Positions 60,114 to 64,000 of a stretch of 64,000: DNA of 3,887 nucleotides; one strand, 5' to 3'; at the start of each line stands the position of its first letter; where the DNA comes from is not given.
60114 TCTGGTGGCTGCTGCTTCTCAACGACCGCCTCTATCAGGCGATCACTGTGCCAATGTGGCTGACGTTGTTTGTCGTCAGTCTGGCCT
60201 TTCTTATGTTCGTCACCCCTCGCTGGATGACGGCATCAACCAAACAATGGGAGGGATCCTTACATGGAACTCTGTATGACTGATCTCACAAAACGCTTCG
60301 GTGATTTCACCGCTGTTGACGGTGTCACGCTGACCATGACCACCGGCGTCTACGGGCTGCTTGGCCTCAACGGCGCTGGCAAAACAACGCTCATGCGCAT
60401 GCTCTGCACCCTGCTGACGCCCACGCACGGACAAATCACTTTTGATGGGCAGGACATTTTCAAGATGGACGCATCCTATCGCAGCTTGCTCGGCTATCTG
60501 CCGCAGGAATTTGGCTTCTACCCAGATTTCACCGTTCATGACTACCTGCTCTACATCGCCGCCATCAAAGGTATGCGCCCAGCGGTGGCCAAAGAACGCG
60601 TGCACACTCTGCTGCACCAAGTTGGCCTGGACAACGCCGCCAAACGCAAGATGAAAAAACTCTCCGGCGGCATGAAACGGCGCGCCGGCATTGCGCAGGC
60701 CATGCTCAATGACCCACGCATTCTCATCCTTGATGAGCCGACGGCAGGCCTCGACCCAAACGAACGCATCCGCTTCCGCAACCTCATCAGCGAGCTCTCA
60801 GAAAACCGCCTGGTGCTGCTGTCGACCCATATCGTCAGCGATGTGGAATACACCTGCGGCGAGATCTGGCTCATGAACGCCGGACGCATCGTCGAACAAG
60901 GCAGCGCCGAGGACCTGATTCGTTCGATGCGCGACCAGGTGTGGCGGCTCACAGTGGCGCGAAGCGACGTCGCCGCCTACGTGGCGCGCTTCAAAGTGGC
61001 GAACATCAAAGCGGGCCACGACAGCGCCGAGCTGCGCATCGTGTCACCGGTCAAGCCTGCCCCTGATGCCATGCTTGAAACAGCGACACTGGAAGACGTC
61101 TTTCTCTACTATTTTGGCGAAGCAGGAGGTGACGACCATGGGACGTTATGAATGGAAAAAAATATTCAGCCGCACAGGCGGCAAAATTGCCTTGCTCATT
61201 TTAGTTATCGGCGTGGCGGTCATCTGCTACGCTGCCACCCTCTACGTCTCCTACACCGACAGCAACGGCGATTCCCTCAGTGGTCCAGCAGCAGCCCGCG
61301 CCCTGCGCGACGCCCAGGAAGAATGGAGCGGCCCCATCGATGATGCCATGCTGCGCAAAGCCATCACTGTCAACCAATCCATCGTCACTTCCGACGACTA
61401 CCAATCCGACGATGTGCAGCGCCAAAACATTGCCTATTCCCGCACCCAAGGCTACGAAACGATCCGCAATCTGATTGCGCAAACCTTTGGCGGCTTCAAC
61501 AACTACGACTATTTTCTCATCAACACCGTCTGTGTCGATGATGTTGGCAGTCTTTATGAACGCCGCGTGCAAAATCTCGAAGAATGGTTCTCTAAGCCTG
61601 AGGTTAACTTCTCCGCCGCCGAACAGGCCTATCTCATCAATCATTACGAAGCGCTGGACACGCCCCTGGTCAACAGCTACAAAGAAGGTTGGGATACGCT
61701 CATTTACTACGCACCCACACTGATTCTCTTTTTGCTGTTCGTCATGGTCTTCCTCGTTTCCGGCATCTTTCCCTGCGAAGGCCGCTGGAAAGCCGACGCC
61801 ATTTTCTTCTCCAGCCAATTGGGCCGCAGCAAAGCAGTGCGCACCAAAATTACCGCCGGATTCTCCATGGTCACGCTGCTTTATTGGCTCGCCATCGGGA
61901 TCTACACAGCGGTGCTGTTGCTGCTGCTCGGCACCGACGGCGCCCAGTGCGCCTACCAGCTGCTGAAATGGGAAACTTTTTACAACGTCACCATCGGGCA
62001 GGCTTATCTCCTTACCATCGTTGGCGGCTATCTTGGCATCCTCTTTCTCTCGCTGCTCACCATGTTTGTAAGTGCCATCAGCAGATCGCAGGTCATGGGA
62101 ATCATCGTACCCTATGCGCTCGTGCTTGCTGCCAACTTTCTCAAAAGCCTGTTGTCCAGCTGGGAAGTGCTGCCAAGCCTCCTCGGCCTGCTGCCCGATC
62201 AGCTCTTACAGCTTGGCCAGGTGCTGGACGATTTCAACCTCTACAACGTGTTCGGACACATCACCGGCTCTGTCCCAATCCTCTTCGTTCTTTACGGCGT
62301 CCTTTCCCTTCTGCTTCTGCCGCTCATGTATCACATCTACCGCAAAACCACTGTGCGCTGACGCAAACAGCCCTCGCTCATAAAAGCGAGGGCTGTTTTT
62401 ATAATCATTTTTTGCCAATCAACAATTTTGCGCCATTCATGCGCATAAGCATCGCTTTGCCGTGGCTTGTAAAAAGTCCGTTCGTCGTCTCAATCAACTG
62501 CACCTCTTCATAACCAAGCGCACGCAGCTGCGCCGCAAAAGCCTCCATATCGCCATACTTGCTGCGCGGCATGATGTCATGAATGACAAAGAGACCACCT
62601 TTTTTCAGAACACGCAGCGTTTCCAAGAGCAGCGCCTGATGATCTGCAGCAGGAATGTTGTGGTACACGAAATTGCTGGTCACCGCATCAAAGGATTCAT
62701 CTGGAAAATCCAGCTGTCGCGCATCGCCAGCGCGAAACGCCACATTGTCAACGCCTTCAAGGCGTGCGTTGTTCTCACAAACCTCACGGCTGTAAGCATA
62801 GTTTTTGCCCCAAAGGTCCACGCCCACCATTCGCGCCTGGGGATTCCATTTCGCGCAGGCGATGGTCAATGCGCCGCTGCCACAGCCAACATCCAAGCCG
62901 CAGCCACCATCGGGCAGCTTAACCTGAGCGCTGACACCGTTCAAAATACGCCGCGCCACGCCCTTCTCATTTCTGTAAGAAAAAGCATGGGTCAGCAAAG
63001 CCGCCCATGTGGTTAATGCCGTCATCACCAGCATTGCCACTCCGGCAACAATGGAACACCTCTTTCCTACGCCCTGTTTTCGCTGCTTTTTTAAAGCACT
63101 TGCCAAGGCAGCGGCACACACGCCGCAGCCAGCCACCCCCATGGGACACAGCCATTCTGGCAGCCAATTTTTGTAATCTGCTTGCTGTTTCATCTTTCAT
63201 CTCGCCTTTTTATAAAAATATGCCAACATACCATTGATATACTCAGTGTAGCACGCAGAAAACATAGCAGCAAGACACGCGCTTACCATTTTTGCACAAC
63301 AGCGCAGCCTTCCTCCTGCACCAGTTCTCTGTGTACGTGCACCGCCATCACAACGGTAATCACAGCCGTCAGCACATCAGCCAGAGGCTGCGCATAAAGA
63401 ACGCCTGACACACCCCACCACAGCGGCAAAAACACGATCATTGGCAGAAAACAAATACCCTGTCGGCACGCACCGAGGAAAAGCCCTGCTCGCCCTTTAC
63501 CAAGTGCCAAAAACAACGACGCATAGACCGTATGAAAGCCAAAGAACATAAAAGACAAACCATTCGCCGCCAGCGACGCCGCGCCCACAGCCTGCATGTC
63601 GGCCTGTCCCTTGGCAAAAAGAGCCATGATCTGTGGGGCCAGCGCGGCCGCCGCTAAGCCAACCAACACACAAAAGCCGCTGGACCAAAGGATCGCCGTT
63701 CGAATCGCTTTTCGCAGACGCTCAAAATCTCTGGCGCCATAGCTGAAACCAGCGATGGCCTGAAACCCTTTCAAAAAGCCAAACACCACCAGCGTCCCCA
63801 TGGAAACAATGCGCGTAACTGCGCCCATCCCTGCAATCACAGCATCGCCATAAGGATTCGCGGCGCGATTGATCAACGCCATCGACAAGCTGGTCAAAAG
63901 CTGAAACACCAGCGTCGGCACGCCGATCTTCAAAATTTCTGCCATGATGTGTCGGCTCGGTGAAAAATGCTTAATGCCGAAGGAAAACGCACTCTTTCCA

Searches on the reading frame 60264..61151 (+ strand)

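Call 53: search_protein_families(library=pfam, proteins=[window:60264-61151:+], max_evalue=0.00001)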
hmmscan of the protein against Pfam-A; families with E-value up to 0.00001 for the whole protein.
window:60264-61151:+ (295 aa): 2 families
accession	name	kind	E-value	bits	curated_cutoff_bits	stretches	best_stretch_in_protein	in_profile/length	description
PF00005.33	ABC_tran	-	7.3e-34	117.8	25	1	20-161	3-137/137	ABC transporter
PF13304.12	AAA_21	-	2.3e-10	41.5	27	1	116-189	221-298/304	AAA domain, putative AbiEii toxin, Type IV TA system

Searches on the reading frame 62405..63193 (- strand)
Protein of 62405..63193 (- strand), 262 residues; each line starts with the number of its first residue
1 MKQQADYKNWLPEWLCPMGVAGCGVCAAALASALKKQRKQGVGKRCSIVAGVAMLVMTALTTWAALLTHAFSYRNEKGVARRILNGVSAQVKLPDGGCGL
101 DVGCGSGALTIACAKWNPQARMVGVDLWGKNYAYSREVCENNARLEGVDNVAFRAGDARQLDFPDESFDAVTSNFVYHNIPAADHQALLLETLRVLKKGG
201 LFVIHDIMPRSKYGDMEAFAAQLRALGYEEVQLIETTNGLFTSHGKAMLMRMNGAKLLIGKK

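Call 53: search_protein_families(library=pfam, proteins=[window:62405-63193:-], max_evalue=0.00001)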
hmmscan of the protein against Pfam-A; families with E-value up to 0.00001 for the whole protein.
window:62405-63193:- (262 aa): 10 families
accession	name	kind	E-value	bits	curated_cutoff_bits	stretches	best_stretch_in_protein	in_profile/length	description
PF08241.18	Methyltransf_11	-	3e-22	79.5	21.2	1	100-204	1-95/95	Methyltransferase domain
PF13649.12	Methyltransf_25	-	1.5e-21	77.3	27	1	100-200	2-97/97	Methyltransferase domain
PF13847.12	Methyltransf_31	-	5.4e-20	72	27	1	100-215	8-114/145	Methyltransferase domain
PF01209.24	Ubie_methyltran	-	1.3e-14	54.6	20.1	1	98-204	50-151/233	ubiE/COQ5 methyltransferase family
PF08242.18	Methyltransf_12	-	1.4e-13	51.8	30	1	100-202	1-98/98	Methyltransferase domain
PF13489.12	Methyltransf_23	-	1.4e-13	51.3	27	1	84-212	10-124/164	Methyltransferase domain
PF05175.20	MTS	-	8.2e-09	35.8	23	1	96-204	32-138/170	Methyltransferase small domain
PF02353.26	CMAS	-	3.4e-07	30.3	27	1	90-213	57-173/273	Mycolic acid cyclopropane synthetase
PF02390.23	Methyltransf_4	-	5e-07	29.8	24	1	100-175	6-80/173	Putative methyltransferase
PF06325.19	PrmA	-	1.8e-06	28.1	22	1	100-209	166-263/296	Ribosomal protein L11 methyltransferase (PrmA)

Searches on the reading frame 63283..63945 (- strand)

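Call 53: search_protein_families(library=pfam, proteins=[window:63283-63945:-], max_evalue=0.00001)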
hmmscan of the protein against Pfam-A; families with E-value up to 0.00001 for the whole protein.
window:63283-63945:- (220 aa): 1 family
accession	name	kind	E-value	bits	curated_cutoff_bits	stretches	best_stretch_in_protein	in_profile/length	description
PF01554.23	MatE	-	4.1e-17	62.8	24.9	1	10-165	1-154/161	MatE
